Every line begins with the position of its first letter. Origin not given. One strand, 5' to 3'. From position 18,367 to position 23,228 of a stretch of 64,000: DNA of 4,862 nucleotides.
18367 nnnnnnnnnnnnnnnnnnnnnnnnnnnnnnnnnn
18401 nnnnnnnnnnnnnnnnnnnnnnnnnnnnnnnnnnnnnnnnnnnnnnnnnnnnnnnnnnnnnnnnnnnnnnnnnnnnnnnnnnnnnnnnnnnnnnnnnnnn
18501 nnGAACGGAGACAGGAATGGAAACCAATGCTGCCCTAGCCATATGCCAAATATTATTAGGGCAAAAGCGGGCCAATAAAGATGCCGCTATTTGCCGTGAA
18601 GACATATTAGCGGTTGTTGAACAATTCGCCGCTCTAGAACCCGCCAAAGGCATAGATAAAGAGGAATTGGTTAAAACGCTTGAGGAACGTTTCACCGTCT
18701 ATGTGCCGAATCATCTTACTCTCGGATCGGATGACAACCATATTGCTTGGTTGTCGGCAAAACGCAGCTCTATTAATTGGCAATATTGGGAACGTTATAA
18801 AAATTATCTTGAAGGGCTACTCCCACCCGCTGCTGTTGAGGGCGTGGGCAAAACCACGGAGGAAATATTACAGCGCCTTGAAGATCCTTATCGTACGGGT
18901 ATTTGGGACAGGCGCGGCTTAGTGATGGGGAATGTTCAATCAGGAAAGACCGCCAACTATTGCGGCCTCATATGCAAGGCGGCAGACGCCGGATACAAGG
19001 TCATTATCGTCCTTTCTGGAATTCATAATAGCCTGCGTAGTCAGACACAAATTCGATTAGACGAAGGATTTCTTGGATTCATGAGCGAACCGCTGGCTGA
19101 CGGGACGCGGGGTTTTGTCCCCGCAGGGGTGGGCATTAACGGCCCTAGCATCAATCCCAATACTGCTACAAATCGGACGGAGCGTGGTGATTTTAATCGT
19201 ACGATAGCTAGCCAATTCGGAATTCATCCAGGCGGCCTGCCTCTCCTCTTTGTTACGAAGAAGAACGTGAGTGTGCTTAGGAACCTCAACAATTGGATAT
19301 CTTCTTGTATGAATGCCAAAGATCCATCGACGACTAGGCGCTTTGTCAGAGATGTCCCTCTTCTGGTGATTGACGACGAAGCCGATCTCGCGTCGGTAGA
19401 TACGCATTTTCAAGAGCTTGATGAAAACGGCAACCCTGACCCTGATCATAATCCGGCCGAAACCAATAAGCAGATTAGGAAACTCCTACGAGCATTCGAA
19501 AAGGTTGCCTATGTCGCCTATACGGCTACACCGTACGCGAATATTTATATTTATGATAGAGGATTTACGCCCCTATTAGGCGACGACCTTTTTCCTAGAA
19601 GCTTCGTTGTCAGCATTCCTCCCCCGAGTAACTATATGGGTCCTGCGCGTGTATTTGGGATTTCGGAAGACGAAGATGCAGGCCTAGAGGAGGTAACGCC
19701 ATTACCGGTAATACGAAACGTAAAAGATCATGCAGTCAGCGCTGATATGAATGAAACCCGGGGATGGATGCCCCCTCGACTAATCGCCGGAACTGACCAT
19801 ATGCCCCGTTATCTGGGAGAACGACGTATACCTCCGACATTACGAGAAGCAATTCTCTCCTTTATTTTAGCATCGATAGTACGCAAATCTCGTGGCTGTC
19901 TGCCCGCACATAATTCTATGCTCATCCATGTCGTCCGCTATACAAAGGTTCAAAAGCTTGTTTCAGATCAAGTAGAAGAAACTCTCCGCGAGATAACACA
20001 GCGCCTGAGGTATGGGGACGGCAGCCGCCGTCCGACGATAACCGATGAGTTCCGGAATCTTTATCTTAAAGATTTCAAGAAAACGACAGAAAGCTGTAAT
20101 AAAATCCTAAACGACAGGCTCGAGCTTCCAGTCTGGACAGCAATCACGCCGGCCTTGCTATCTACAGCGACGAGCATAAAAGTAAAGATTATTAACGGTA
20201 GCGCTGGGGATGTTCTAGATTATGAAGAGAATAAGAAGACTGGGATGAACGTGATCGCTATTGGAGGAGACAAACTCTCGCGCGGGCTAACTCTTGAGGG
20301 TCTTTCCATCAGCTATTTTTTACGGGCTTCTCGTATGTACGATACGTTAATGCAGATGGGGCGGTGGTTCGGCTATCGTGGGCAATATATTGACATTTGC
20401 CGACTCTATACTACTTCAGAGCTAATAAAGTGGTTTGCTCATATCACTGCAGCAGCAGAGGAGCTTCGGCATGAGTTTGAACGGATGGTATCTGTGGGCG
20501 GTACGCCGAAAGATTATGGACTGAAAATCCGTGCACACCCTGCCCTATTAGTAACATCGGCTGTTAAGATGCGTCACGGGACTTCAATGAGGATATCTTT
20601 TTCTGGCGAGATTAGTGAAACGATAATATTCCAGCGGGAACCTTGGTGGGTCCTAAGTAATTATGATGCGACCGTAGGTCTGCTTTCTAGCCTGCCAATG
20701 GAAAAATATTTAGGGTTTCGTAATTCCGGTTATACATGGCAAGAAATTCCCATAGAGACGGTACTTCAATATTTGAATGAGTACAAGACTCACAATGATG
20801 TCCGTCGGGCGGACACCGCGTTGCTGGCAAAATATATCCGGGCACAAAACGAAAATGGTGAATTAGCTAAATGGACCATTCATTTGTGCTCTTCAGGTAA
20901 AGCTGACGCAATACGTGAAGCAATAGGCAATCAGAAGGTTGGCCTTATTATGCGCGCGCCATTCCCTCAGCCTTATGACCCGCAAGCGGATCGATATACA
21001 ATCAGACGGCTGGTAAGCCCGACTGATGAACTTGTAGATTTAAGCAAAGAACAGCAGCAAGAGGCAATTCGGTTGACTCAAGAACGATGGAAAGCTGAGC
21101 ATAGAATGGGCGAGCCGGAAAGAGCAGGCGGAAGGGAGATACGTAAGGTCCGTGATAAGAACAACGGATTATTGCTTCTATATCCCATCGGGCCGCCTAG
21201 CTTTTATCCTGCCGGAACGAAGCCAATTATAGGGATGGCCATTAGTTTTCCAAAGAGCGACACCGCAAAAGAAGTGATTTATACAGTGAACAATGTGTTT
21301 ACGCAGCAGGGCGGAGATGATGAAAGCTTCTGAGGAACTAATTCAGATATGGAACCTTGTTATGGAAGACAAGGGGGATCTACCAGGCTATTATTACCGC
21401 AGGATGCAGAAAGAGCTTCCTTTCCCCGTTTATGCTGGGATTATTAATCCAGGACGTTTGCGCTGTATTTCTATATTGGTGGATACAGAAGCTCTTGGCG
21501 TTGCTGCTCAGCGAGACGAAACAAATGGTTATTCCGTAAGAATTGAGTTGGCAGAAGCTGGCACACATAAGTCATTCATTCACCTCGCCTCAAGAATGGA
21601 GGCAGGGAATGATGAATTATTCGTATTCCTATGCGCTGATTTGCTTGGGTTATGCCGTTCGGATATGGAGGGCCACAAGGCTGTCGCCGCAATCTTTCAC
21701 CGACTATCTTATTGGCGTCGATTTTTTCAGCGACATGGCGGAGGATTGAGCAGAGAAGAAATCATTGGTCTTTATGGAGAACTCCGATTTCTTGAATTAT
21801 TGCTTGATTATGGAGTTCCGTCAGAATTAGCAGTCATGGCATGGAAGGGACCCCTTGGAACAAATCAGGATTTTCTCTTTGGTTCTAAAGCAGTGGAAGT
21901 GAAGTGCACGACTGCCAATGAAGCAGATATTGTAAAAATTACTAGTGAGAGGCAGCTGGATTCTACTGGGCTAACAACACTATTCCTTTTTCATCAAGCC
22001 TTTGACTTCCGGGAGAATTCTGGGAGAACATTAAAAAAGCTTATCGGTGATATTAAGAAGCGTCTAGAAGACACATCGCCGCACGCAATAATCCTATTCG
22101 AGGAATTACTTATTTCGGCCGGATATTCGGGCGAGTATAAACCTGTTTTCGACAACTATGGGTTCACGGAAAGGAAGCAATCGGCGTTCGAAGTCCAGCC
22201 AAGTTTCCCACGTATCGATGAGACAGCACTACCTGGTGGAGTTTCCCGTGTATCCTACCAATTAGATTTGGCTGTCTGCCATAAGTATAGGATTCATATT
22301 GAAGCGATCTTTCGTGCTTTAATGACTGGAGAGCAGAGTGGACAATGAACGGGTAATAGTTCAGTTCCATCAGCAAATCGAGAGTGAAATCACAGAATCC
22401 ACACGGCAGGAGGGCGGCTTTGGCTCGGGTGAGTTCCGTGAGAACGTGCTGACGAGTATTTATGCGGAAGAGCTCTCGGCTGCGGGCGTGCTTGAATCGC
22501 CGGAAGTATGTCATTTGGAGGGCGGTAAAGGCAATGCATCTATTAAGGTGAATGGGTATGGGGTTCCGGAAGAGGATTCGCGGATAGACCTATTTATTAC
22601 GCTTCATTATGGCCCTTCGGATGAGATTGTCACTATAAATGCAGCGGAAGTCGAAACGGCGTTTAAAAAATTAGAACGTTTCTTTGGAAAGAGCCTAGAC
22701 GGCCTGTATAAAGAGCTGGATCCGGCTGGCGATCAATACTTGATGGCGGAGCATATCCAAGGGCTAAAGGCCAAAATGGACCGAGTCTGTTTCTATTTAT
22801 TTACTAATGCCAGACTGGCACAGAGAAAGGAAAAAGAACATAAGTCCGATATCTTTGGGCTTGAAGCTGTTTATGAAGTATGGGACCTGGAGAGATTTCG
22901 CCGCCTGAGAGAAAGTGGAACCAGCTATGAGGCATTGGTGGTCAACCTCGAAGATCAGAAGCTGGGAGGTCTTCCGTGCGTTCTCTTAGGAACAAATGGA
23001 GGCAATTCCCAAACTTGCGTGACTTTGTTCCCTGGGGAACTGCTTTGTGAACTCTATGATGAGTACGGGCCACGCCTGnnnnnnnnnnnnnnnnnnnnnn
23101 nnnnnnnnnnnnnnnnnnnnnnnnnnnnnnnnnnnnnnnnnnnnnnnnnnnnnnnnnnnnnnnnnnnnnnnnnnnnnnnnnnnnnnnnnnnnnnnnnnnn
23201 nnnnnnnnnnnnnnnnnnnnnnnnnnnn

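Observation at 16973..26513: Candidate uncharacterised methylation-coupled defence operon: GHKL ATPase - Z1 NTPase - PD-(D/E)XK nuclease - AIPR - Dcm methyltransferase, with convergent Vsr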

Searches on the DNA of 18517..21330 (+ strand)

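Call 86: search_dna_similar(query=L080:9695-12706:+, collection=ecoli_genomes, mode=distant, max_evalue=0.001, max_rows=10)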
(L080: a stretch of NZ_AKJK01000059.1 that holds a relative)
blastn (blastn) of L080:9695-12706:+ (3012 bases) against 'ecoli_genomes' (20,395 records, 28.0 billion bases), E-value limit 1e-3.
Records with a match: 55; places in all: 56; records where one place covers at least 80% of the query: 0.
Genomes with a match: 55 of 5426; with a place that covers at least 80% of the query: 0. Places per genome that has any: lowest 1, median 1, highest 2. On chromosomes: 56 places; on plasmids: 0.
Best place of each record, by identity: 60-80% 55.
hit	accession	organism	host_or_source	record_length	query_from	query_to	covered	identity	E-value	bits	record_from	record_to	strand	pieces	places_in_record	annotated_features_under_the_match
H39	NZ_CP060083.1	Escherichia coli strain G1/2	Homo sapiens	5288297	435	2165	41%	66.5%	9e-39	325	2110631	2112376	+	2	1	mzaC: MZA anti-phage system associated Z1 domain-containing protein MzaC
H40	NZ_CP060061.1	Escherichia coli strain G6/7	Homo sapiens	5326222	435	2165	41%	66.5%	9e-39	325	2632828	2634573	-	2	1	mzaC: MZA anti-phage system associated Z1 domain-containing protein MzaC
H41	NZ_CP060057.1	Escherichia coli strain G8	Homo sapiens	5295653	435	2165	41%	66.5%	9e-39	325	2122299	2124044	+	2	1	mzaC: MZA anti-phage system associated Z1 domain-containing protein MzaC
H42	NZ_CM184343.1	Escherichia coli strain ES5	Aquarana catesbeiana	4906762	435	2165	41%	66.5%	9e-39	325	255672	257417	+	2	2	mzaC: MZA anti-phage system associated Z1 domain-containing protein MzaC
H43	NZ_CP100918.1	Escherichia coli strain ET745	sediment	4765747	435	2165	41%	66.2%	9e-39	313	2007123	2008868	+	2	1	mzaC: MZA anti-phage system associated Z1 domain-containing protein MzaC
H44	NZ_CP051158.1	Escherichia coli strain 17MR471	missing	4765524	435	2165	41%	66.2%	9e-39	305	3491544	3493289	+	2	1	mzaC: MZA anti-phage system associated Z1 domain-containing protein MzaC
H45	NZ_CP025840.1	Escherichia coli strain 214-4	Homo sapiens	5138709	435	2165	41%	66.2%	9e-39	308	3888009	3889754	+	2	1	mzaC: MZA anti-phage system associated Z1 domain-containing protein MzaC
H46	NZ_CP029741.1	Escherichia coli strain AR_0085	missing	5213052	435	2165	41%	66.2%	9e-39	308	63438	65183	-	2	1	mzaC: MZA anti-phage system associated Z1 domain-containing protein MzaC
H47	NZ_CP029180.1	Escherichia coli strain H9Ecoli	Homo sapiens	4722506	435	2165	41%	66.2%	9e-39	308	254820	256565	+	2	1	mzaC: MZA anti-phage system associated Z1 domain-containing protein MzaC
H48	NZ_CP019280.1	Escherichia coli strain 13P484A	pig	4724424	435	2165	41%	66.2%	9e-39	308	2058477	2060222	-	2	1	mzaC: MZA anti-phage system associated Z1 domain-containing protein MzaC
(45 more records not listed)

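Call 87: get_annotated_region(hit=H39, flank=10000)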
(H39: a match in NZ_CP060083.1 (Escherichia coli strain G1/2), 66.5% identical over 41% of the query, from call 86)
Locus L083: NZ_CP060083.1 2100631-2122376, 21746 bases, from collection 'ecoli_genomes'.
description: Escherichia coli strain G1/2 chromosome, complete genome
organism: Escherichia coli strain G1/2 (NCBI taxid 562)
replicon: chromosome; assembly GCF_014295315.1
host: Homo sapiens; source: feces from healthy individual; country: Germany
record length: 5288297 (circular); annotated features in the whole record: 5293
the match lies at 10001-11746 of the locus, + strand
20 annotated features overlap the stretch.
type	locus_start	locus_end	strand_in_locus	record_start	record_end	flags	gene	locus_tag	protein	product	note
CDS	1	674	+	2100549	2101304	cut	-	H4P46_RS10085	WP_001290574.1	M48 family metallopeptidase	-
CDS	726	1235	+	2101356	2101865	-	-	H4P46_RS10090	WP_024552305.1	hypothetical protein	-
CDS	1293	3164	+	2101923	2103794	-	-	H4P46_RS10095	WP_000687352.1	DUF262 domain-containing protein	-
CDS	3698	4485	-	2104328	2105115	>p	-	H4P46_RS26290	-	tyrosine-type recombinase/integrase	frameshifted; incomplete; partial in the middle of a contig; missing N-terminus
CDS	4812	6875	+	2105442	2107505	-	mzaA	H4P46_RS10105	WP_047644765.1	MZA anti-phage system associated sigma-70 family RNA polymerase sigma factor MzaA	-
CDS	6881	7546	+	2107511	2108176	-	-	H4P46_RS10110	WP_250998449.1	ATP-binding protein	-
CDS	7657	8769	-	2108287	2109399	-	-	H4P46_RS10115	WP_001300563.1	IS4-like element IS421 family transposase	-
CDS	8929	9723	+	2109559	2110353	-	-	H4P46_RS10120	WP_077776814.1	hypothetical protein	-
CDS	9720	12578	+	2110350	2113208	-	mzaC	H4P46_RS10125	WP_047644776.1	MZA anti-phage system associated Z1 domain-containing protein MzaC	-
CDS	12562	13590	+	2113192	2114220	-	mzaD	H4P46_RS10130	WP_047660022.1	MZA anti-phage system associated PD-(D/E)XK motif protein MzaD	-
CDS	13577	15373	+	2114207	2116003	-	mzaE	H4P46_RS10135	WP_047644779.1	MZA anti-phage system associated AIPR family protein MzaE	-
CDS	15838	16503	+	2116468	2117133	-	yecA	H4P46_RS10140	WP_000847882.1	UPF0149 family protein YecA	-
CDS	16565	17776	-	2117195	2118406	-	tyrP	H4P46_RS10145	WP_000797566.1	tyrosine transporter TyrP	-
CDS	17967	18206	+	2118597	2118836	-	yecH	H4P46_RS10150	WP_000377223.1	YecH family metal-binding protein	-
CDS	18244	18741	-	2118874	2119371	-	ftnA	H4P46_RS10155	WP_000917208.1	non-heme ferritin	-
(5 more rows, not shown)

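Call 88: get_annotated_region(hit=H45, flank=10000)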
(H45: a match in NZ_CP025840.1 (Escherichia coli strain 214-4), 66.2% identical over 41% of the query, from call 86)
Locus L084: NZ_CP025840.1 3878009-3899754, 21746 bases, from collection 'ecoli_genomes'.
description: Escherichia coli strain 214-4 chromosome, complete genome
organism: Escherichia coli strain 214-4 (NCBI taxid 562)
replicon: chromosome; assembly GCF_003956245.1
host: Homo sapiens; source: stool; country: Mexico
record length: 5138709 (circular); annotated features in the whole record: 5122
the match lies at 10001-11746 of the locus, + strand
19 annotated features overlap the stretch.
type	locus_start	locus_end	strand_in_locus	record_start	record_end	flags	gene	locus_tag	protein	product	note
CDS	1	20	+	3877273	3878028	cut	-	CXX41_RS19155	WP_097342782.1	M48 family metallopeptidase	-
CDS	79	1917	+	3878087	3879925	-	-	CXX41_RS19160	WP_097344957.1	DUF262 domain-containing protein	-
CDS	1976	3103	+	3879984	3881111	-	-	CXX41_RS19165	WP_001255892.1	PD-(D/E)XK nuclease family protein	-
CDS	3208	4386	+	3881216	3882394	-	-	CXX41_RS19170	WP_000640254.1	restriction endonuclease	-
CDS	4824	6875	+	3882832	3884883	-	mzaA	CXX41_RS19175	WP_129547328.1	MZA anti-phage system associated sigma-70 family RNA polymerase sigma factor MzaA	-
CDS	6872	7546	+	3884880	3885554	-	-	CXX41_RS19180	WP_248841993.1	ATP-binding protein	-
CDS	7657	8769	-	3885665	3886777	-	-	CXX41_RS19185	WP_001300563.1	IS4-like element IS421 family transposase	-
CDS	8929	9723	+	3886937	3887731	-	-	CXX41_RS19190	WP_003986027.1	hypothetical protein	-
CDS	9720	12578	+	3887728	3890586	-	mzaC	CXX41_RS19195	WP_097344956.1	MZA anti-phage system associated Z1 domain-containing protein MzaC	-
CDS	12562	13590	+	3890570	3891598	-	mzaD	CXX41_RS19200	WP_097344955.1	MZA anti-phage system associated PD-(D/E)XK motif protein MzaD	-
CDS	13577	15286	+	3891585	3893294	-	mzaE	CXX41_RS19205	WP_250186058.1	MZA anti-phage system associated AIPR family protein MzaE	-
CDS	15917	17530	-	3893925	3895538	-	-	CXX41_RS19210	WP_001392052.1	IS66-like element ISEc43 family transposase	-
CDS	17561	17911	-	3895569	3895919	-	tnpB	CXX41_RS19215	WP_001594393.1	IS66 family insertion sequence element accessory protein TnpB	TnpB, as the term is used for proteins encoded by IS66 family insertion elements, is considered an accessory protein, ...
CDS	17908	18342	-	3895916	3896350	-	-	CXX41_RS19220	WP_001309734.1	transposase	-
CDS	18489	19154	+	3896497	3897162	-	yecA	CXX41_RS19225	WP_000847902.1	UPF0149 family protein YecA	-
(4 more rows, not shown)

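Call 89: get_annotated_region(hit=H47, flank=12000)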
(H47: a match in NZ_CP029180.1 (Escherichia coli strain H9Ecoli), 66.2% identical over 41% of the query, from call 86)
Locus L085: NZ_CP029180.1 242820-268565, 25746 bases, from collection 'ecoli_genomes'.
description: Escherichia coli strain H9Ecoli chromosome, complete genome
organism: Escherichia coli strain H9Ecoli (NCBI taxid 562)
replicon: chromosome; assembly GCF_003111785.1
host: Homo sapiens; source: feces; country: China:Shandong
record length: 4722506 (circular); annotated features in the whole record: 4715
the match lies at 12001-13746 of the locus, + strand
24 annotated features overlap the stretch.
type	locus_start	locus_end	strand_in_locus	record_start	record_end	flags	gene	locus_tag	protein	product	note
CDS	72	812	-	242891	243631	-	-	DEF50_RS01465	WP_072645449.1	hypothetical protein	-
CDS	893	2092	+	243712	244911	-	-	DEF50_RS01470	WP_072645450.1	site-specific integrase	-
CDS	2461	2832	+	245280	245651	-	-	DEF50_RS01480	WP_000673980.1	hypothetical protein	-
CDS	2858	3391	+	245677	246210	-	-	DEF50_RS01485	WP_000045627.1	hypothetical protein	-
CDS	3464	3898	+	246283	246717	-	-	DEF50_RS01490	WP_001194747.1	DUF2787 family protein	-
CDS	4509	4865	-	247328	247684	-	-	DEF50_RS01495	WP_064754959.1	hypothetical protein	-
CDS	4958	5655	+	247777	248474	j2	-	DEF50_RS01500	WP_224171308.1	IS1 family transposase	programmed frameshift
CDS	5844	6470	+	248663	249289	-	-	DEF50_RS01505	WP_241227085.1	hypothetical protein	-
CDS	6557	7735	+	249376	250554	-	-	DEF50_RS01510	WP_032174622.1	restriction endonuclease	-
CDS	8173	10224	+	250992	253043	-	mzaA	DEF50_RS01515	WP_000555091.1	MZA anti-phage system associated sigma-70 family RNA polymerase sigma factor MzaA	-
CDS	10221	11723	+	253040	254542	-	mzaB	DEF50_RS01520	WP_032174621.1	MZA anti-phage system associated ATPase MzaB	-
CDS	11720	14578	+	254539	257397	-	mzaC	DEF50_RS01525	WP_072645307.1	MZA anti-phage system associated Z1 domain-containing protein MzaC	-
CDS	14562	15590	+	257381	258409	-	mzaD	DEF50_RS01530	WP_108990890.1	MZA anti-phage system associated PD-(D/E)XK motif protein MzaD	-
CDS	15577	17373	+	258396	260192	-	mzaE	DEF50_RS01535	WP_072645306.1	MZA anti-phage system associated AIPR family protein MzaE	-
CDS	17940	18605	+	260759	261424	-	yecA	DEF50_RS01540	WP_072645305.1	UPF0149 family protein YecA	-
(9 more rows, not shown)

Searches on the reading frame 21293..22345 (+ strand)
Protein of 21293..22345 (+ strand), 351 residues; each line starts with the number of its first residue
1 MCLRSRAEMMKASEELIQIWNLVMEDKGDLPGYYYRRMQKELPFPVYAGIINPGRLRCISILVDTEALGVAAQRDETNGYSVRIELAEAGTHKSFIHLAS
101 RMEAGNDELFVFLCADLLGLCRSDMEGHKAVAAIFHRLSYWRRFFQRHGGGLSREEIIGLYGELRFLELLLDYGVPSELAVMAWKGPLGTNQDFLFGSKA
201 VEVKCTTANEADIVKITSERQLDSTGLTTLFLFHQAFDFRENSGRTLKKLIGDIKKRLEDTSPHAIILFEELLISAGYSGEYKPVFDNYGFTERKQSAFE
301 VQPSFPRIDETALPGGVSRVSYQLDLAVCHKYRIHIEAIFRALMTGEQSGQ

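Call 3: search_protein_families(library=pfam, proteins=[window:21293-22345:+], max_evalue=0.01)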
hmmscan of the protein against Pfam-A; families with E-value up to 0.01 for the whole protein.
window:21293-22345:+ (351 aa): 1 family
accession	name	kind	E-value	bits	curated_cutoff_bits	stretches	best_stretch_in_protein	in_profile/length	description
PF14390.12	DUF4420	-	8.7e-65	219.3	27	1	18-326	3-305/306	Putative PD-(D/E)XK family member, (DUF4420)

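Call 4: search_protein_families(library=padloc, proteins=[window:21293-22345:+], max_evalue=0.01)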
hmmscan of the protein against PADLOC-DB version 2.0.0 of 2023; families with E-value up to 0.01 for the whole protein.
window:21293-22345:+ (351 aa): 1 family
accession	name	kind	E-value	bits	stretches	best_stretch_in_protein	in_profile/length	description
PDLC02206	MzaD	-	4.6e-30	103.3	1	69-327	67-318/342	-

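Call 5: search_protein_families(library=ncbifam, proteins=[window:21293-22345:+], max_evalue=0.01)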
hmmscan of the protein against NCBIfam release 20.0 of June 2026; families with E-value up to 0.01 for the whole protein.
window:21293-22345:+ (351 aa): 1 family
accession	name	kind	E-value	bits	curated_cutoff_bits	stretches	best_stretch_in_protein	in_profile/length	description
NF041934.1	MzaD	equivalog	1.1e-48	166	420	1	32-341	18-323/326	MZA anti-phage system associated PD-(D/E)XK motif protein MzaD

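Call 20: search_solved_structures(query=window:21293-22345:+, max_evalue=0.1)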
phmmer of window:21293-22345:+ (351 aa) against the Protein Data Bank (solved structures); distinct sequences matched with E-value up to 0.1: 0.

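Call 42: find_homologous_proteins(query=window:21293-22345:+, max_evalue=0.00001)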
Query window:21293-22345:+ (351 aa): 100 proteins with E <= 0.00001 among 4311 candidates.
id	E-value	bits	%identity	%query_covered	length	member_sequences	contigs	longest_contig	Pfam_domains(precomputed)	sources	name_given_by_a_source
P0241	6.5e-229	777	100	98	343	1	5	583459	PF14390.13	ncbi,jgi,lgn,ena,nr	ncbi:MAG TPA: PD-(D/E)XK motif protein [Candidatus Aminicenantes bacterium]|nr:PD-(D/E)XK motif prot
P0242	2.0e-99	351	54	96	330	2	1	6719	PF14390.13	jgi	jgi:hypothetical protein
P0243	3.1e-99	351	51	96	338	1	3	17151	PF14390.13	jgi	jgi:hypothetical protein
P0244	1.9e-98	348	50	91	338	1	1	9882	PF14390.13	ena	-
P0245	9.1e-94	333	48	96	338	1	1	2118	PF14390.13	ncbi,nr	ncbi:MAG: PD-(D/E)XK motif protein [Chloroflexi bacterium]|nr:PD-(D/E)XK motif protein [Chloroflexot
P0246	5.9e-93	330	47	96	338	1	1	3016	PF14390.13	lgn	-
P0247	3.3e-91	324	47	97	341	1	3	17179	PF14390.13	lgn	-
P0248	6.8e-90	320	48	99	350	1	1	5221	PF14390.13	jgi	jgi:hypothetical protein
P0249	5.5e-88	314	46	96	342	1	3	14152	PF14390.13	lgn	-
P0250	6.0e-88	314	46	95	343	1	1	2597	PF14390.13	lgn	-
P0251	1.7e-84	302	47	94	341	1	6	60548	PF14390.13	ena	-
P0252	1.3e-83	299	47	96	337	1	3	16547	PF14390.13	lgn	-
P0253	2.6e-83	298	50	85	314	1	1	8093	PF14390.13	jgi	-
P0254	1.4e-75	273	44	95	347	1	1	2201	PF14390.13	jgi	jgi:hypothetical protein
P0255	1.6e-75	273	44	93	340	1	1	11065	PF14390.13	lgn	-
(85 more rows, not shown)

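Call 53: predict_structure(alignment_id=A2)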
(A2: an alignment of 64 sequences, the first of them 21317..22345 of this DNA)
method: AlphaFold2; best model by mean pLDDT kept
length: 343 residues; sequences in the alignment: 64
mean_pLDDT: 92.7   pTM: 0.88
mean pLDDT of the five models: 92.7, 92.5, 91.8, 91.7, 91.1
residues with pLDDT >= 90: 285; 70-90: 49; 50-70: 6; < 50: 3
segments of 3 or more residues with pLDDT < 50: 341-343
pLDDT, mean of each block of 10 residues (from residue 1): 92 91 94 90 94 96 87 95 94 87 95 86 93 89 88 97 97 90 88 97 96 94 98 98 98 96 93 90 98 97 93 96 98 84 45
secondary structure, 60 per line:
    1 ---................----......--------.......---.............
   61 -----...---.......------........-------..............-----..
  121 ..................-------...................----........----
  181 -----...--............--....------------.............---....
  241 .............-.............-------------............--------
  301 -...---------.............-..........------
elements in order: H4-19 E24-29 E38-44 E48-56 H57-60 E66-68 E72-78 E85-92 H100-113 H119-138 H146-164 H169-175 E186-188 E191-199 E205-208 E221-233 H239-253 H255-267 E281-292 E314-317 H318-324 H328-337

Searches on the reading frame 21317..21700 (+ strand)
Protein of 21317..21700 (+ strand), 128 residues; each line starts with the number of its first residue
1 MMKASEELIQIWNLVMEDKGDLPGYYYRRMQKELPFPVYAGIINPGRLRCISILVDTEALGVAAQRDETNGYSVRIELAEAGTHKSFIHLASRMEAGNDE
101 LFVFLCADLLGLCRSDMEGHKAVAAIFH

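Call 78: search_protein_families(library=pfam, proteins=[window:21317-21700:+], max_evalue=10)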
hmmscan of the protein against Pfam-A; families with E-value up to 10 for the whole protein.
window:21317-21700:+ (128 aa): 1 family
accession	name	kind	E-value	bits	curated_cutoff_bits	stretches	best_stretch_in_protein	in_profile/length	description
PF14390.12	DUF4420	-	0.0023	17.6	27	1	10-127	3-114/306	Putative PD-(D/E)XK family member, (DUF4420)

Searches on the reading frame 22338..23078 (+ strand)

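Call 78: search_protein_families(library=pfam, proteins=[window:22338-23078:+], max_evalue=10)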
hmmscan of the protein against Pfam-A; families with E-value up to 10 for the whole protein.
window:22338-23078:+ (247 aa): 1 family
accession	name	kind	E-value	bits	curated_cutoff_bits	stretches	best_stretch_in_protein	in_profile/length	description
PF22879.1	AIPR_N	-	4.6e-36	124.5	28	1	39-189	2-151/151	Abortive infection phage resistance protein N-terminal domain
